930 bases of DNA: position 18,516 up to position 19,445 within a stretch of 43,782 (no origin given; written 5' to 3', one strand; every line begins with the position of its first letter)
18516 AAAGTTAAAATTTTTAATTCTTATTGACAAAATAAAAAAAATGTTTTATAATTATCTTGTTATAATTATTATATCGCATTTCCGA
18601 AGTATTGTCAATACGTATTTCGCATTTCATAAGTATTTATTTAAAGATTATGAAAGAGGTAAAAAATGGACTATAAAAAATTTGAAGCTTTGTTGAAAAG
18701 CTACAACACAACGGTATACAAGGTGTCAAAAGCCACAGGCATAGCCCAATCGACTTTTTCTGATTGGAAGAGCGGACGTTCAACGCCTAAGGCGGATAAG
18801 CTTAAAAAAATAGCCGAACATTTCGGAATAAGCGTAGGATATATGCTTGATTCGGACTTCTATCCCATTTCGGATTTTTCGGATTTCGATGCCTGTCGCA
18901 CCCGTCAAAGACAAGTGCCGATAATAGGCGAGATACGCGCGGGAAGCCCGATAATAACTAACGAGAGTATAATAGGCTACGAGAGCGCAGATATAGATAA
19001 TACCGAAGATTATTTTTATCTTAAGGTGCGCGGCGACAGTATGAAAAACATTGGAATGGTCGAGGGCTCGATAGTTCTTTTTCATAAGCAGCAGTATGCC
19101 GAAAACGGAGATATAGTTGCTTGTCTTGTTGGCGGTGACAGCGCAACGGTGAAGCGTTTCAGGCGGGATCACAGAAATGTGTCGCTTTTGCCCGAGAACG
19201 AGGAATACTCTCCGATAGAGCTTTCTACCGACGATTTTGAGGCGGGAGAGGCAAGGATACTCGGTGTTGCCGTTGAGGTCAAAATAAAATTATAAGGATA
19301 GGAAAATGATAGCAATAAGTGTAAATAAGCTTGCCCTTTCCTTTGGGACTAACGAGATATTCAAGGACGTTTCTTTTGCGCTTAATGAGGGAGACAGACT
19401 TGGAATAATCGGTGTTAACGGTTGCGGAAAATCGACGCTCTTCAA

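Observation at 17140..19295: Stand-alone CI/LexA-type switch next to an antitoxin-less MazF: candidate damage- or phage-triggered toxin module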

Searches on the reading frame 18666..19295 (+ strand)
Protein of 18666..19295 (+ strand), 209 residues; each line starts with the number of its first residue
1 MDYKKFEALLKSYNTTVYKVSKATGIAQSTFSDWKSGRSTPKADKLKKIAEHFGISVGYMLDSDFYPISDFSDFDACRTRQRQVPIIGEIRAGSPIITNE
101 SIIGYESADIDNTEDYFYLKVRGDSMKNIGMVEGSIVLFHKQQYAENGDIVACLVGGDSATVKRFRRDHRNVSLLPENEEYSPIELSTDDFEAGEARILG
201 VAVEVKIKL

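Call 3: search_protein_families(library=pfam, proteins=[window:18666-19295:+], max_evalue=0.1)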
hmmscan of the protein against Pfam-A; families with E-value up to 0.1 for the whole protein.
window:18666-19295:+ (209 aa): 8 families
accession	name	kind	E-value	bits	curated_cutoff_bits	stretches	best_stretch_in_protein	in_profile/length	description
PF00717.28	Peptidase_S24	-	7e-26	90.7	23.3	1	85-202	1-115/116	Peptidase S24-like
PF12844.13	HTH_19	-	1.1e-08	35.3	30.2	1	4-60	2-58/64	Helix-turn-helix domain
PF01381.28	HTH_3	-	1.2e-08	35.2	23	1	8-59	3-54/55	Helix-turn-helix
PF13443.12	HTH_26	-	3.3e-07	30.9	22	1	8-58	4-55/63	Cro/C1-type HTH DNA-binding domain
PF13384.12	HTH_23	-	0.0069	16.6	24.6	0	4-35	6-38/50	Homeodomain-like domain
PF07022.19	Phage_CI_repr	-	0.016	16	22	1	22-61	20-58/65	Bacteriophage CI repressor helix-turn-helix domain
PF04967.18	HTH_10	-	0.028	14.7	23.1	0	40-56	20-36/53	HTH DNA binding domain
PF13560.12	HTH_31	-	0.063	14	27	0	19-56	19-57/64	Helix-turn-helix domain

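Call 10: search_protein_families(library=phrogs, proteins=[window:18666-19295:+], max_evalue=0.01)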
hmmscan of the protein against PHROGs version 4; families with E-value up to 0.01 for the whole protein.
window:18666-19295:+ (209 aa): 21 families
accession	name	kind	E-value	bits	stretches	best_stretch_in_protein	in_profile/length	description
phrog_4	-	transcription regulation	9.8e-35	121.3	1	19-207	152-337/400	transcriptional repressor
phrog_811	-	DNA, RNA and nucleotide metabolism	5.7e-14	52.9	1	109-202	41-128/140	UmuD-like protein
phrog_8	-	transcription regulation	4.6e-12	47.1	1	4-62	79-137/346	transcriptional regulator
phrog_8558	-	unknown function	4.9e-11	43.9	1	111-207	15-109/114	-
phrog_2967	-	transcription regulation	2.9e-07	31.2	1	7-61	16-70/225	transcriptional regulator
phrog_6201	-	transcription regulation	2.1e-06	28.6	1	111-201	23-110/121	CI-like repressor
phrog_4583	-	transcription regulation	3.3e-06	28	1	8-63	17-72/81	transcriptional repressor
phrog_2439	-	transcription regulation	2.4e-05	24.4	1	12-68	18-73/367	transcriptional regulator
phrog_1994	-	DNA, RNA and nucleotide metabolism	2.7e-05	25.2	1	7-65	5-63/170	DNA binding protein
phrog_638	-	transcription regulation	3.1e-05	24.9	1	15-58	18-61/145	transcriptional regulator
phrog_2328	-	transcription regulation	3.8e-05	24.5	1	15-58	29-72/128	transcriptional repressor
phrog_7241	-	transcription regulation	0.00011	23.2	1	16-57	76-117/122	transcriptional regulator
phrog_3037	-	transcription regulation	0.00014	22.7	1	18-58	32-72/189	transcriptional repressor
phrog_1529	-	unknown function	0.00035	21.7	1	2-39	7-43/209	-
phrog_19579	-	transcription regulation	0.00035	21.2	1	16-54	18-56/251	transcriptional regulator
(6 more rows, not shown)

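Call 21: search_protein_families(library=ncbifam, proteins=[window:18666-19295:+], max_evalue=0.1)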
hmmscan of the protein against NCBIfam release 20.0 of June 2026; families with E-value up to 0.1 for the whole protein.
window:18666-19295:+ (209 aa): 5 families
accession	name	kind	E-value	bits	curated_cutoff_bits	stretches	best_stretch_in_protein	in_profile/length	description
TIGR00498.1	lexA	equivalog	1.2e-29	103.4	110.95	1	80-205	76-198/203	transcriptional repressor LexA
NF007621.2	PRK10276.1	subfamily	3.2e-15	56.2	110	1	108-203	21-111/115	translesion error-prone DNA polymerase V autoproteolytic subunit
NF041951.1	phage_RstR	subfamily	4.4e-07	30.2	80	1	5-62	6-63/108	RstR family transcriptional repressor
NF007257.0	PRK09706.1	subfamily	0.0014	18.4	101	1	12-62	16-66/135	transcriptional repressor DicA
NF048000.1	ECH1013_TF_S24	equivalog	0.0073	16.2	300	1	25-192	26-192/204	ECH_1013 family putative transcriptional regulator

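Call 22: search_protein_families(library=padloc, proteins=[window:18666-19295:+], max_evalue=0.01)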
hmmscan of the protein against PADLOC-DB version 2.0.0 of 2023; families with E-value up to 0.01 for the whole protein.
window:18666-19295:+ (209 aa): 8 families
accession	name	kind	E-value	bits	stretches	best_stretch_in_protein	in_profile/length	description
PDLC03954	RmrA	-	5.3e-06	23.6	1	9-65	18-74/380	-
PDLC03951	RmrA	-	1.3e-05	22.4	1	11-62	18-69/400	-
PDLC02926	HTH_VI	-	0.00029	19.1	1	13-60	13-60/92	-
PDLC04142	capH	-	0.0017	17.4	1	8-64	13-69/103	capH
PDLC03956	RmrA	-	0.0024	15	1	19-63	27-71/399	-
PDLC03944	RmrA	-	0.0048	14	1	14-65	19-70/384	-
PDLC03949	RmrA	-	0.0069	13.3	1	15-68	16-69/363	-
PDLC03948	RmrA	-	0.0081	13.1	0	16-63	23-70/397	-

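Call 56: find_encoding_contigs(protein=window:18666-19295:+, flank=3000, max_places=4)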
Protein window:18666-19295:+ (209 aa): no gene with exactly this product is on record in the collection.

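Call 76: find_related_loci(query=A4, collection=genome_contigs, flank=4000)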
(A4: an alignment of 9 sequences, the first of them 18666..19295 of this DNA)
Query A4 (209 aa) in genome_contigs; peptide patterns used: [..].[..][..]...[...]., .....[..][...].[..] (x = any residue, [..] = any of these).
600 stretches matched a pattern (row limit reached: there are more); 539 encode a relative of the query (tblastn E <= 1e-3); the best 80 are kept; 80 distinct loci.
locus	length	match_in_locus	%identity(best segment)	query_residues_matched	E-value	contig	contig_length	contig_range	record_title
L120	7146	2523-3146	80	1-209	2e-116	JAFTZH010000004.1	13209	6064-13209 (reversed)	MAG: Clostridia bacterium isolate RGIG4286 Roe_deer_Colon.Co__c217809, whole genome shotgun sequence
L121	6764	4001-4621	81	1-209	2e-114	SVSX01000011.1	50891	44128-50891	MAG: Oscillospiraceae bacterium isolate SIG680 NODE_15529_length_50891_cov_2.178650, whole genome shotgun sequence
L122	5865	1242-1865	78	1-209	3e-107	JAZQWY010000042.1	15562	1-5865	MAG: Eubacteriales bacterium isolate T1900045163_TC20190157.MAGScoT_cleanbin_000027 SGB_5101_k141_1191273, whole genome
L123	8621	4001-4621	74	1-209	2e-101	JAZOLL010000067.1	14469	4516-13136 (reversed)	MAG: Eubacteriales bacterium isolate T1900045654_YK20190348.MAGScoT_cleanbin_000033 SGB_8232_k141_951098, whole genome s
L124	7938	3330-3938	68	1-209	6e-96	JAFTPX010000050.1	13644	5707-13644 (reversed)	MAG: Clostridia bacterium isolate RGIG4042 Roe_deer_Cecum-5__c382353, whole genome shotgun sequence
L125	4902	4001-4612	70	1-209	7e-94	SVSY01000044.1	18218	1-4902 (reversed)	MAG: Oscillospiraceae bacterium isolate SIG681 NODE_55802_length_18218_cov_1.788403, whole genome shotgun sequence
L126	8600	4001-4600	67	1-209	2e-93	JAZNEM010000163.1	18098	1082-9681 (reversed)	MAG: Eubacteriales bacterium isolate T1900044719_TS20190185.MAGScoT_cleanbin_000048 SGB_1902_k141_2698204, whole genome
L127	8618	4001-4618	66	3-209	4e-93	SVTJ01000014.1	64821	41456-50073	MAG: Oscillospiraceae bacterium isolate SIG692 NODE_10730_length_64821_cov_8.157109, whole genome shotgun sequence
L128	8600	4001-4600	66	1-209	5e-92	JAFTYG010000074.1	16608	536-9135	MAG: Clostridia bacterium isolate RGIG4259 Roe_deer_Colon-5__c393931, whole genome shotgun sequence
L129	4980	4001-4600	66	1-209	4e-92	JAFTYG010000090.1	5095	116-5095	MAG: Clostridia bacterium isolate RGIG4259 Roe_deer_Colon-5__c479109, whole genome shotgun sequence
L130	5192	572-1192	66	1-209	2e-91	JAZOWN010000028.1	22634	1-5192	MAG: Eubacteriales bacterium isolate T1900045522_YK20190216.MAGScoT_cleanbin_000007 SGB_7650_k141_1638673, whole genome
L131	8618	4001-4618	66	1-209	2e-91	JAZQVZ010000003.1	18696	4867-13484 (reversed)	MAG: Eubacteriales bacterium isolate T1900045166_TC20190160.MAGScoT_cleanbin_000055 SGB_5152_k141_572420, whole genome s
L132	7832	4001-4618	67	1-209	2e-91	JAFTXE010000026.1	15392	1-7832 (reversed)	MAG: Clostridia bacterium isolate RGIG4231 Roe_deer_Colon-4__c89501, whole genome shotgun sequence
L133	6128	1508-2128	65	1-209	2e-90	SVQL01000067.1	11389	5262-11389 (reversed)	MAG: Oscillospiraceae bacterium isolate SIG616 NODE_28165_length_11389_cov_1.762120, whole genome shotgun sequence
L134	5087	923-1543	65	1-209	9e-91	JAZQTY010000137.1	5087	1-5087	MAG: Eubacteriales bacterium isolate T1900045184_TC20190180.MAGScoT_cleanbin_000037 SGB_5258_k141_2527965, whole genome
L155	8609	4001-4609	67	1-209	5e-83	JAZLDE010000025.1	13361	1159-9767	MAG: Eubacteriales bacterium isolate T1900045041_TC20190034.MAGScoT_cleanbin_000008 SGB_4480_k141_3016668, whole genome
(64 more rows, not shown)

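Call 88: search_solved_structures(query=window:18666-19295:+, max_evalue=0.00001, show_alignments=1)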
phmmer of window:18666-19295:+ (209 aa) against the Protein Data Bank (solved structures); distinct sequences matched with E-value up to 0.00001: 20.
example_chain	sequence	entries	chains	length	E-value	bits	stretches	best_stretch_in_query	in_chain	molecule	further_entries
7b5g_A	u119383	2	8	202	1.4e-17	67.1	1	80-187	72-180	LexA repressor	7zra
8s7g_A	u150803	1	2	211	1.5e-17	67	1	82-191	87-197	LexA repressor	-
1jhc_A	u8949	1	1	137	1.6e-17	66.9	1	81-187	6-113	LEXA REPRESSOR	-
7ocj_A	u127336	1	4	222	1.8e-17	66.7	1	80-187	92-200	LexA repressor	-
8b0v_A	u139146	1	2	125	3.1e-17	65.9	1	84-192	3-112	LexA repressor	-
1jhh_A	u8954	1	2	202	3.7e-17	65.7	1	80-187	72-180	LEXA REPRESSOR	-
3jso_A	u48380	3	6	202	9.7e-17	64.3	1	80-187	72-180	LexA repressor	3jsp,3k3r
8trg_I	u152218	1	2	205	1e-16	64.3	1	80-187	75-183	LexA repressor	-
1jhf_A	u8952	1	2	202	1.3e-16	63.8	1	80-187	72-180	LEXA REPRESSOR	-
8gms_A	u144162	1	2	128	6.1e-16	61.7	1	84-187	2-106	LexA repressor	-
1jhe_A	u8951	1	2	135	7.7e-16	61.4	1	81-187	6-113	LEXA REPRESSOR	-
3k2z_A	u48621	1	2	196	3.2e-15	59.3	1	80-205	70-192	LexA repressor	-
6a2q_A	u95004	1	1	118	1.4e-11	47.5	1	93-185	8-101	LexA repressor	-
6a2r_A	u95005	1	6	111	2.1e-11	46.9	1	112-185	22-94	LexA repressor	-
6a2s_A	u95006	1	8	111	5.5e-11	45.5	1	112-185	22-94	LexA repressor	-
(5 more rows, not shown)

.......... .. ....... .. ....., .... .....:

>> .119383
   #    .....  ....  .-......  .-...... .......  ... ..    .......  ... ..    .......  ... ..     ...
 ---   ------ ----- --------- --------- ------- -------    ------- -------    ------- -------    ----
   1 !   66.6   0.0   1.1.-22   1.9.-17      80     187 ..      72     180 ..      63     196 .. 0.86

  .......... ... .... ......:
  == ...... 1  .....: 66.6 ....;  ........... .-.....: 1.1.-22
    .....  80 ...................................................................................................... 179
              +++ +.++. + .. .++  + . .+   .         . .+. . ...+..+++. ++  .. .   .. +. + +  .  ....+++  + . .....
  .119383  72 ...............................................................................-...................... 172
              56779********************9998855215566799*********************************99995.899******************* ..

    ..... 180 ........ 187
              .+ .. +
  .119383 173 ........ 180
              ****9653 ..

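Call 90: search_dna_similar(query=window:18666-19295:+, collection=phages, mode=protein, max_evalue=1e-10, max_rows=8)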
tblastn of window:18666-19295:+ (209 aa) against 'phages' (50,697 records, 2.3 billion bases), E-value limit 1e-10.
Records with a match: 152; places in all: 158; records where one place covers at least 80% of the query: 137.
Best place of each record, by identity: 60-80% 5; <60% 147.
By first word of the organism name: Staphylococcus 48; Salmonella 38; Bacteriophage 10; Escherichia 10; Enterobacteria 8; Klebsiella 7; Lactobacillus 5; Listeria 5; Paenibacillus 4; Anaerostipes 3; and 11 more.
By host as written in the record: - 27; Staphylococcus aureus 17; Salmonella enterica subsp. enterica serovar Typhimurium 12; Staphylococcus sp. 7; Escherichia coli 6; Salmonella sp. 6; Listeria monocytogenes 5; Paenibacillus larvae 4; and 53 more.
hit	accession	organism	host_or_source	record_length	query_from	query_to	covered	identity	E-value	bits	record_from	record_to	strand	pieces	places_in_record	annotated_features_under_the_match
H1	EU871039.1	Lactobacillus phage Lv-1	Lactobacillus jensenii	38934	4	205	97%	33.3%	3e-29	119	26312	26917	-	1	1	Ci-like repressor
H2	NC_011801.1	Lactobacillus phage Lv-1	Lactobacillus jensenii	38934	4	205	97%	33.3%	3e-29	119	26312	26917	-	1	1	transcriptional repressor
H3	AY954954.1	Staphylococcus phage 2638A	-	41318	4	203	96%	32.0%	4e-15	79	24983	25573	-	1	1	ORF016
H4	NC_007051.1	Staphylococcus phage 2638A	Staphylococcus aureus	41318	4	203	96%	32.0%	4e-15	79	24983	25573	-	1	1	transcriptional repressor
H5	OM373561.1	Staphylococcus phage vB_SpsX-DSP2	Staphylococcus pseudintermedius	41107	4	203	96%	32.0%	2e-14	77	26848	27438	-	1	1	record has no annotation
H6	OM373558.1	Staphylococcus phage vB_SpsX-DS11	Staphylococcus pseudintermedius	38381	4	203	96%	31.6%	5e-17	84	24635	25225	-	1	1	record has no annotation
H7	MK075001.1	Staphylococcus phage phiSP15-1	Staphylococcus pseudintermedius 14-29-15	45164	4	203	96%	31.6%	4e-14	76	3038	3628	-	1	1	putative repressor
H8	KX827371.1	Staphylococcus phage SpT99F3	Staphylococcus pseudintermedius strain ...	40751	4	203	96%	31.2%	2e-15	79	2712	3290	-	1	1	hypothetical protein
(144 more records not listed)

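Call 93: search_protein_families(library=pfam, proteins=[L155:2707-3228:+, L155:3216-3680:-], max_evalue=0.01)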
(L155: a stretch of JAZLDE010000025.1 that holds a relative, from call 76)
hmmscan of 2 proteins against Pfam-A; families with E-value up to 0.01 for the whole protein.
L155:2707-3228:+ (173 aa): 10 families
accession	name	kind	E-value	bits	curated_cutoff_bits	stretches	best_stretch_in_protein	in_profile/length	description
PF12802.13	MarR_2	-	7.8e-12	45.6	27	1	53-111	2-61/61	MarR family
PF01047.28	MarR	-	1.5e-10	41.2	24.6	1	58-111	5-58/59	MarR family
PF13463.12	HTH_27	-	7e-06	26.7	22.2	1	69-120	17-68/68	Winged helix DNA-binding domain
PF13730.12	HTH_36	-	1.9e-05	24.8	25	1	71-100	26-55/55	Helix-turn-helix domain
PF22381.2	Staph_reg_Sar_Rot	-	2.8e-05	24.6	27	1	74-122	29-80/85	Transcriptional regulator SarA/Rot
PF13545.12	HTH_Crp_2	-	0.00011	22.5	27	1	71-104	23-57/70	Crp-like helix-turn-helix domain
PF25212.1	HVO_A0114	-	0.0005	20.3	27.6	1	64-114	30-79/84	HVO_A0114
PF13412.12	HTH_24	-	0.00071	19.5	21.9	1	65-100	12-47/48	Winged helix-turn-helix DNA-binding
PF09339.16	HTH_IclR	-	0.0012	19.1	22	0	72-103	20-51/52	IclR helix-turn-helix domain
PF13601.12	HTH_34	-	0.0036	17.9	27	1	70-112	14-57/80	Winged helix DNA-binding domain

L155:3216-3680:- (154 aa): 3 families
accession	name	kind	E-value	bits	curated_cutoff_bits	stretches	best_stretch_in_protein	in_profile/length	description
PF08281.18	Sigma70_r4_2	-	0.00036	20.6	25.7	1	82-131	4-52/54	Sigma-70, region 4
PF07374.17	DUF1492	-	0.001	19.7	21.5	1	77-130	43-96/100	Protein of unknown function (DUF1492)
PF04545.22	Sigma70_r4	-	0.0034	17.3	24.1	1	96-130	11-45/50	Sigma-70, region 4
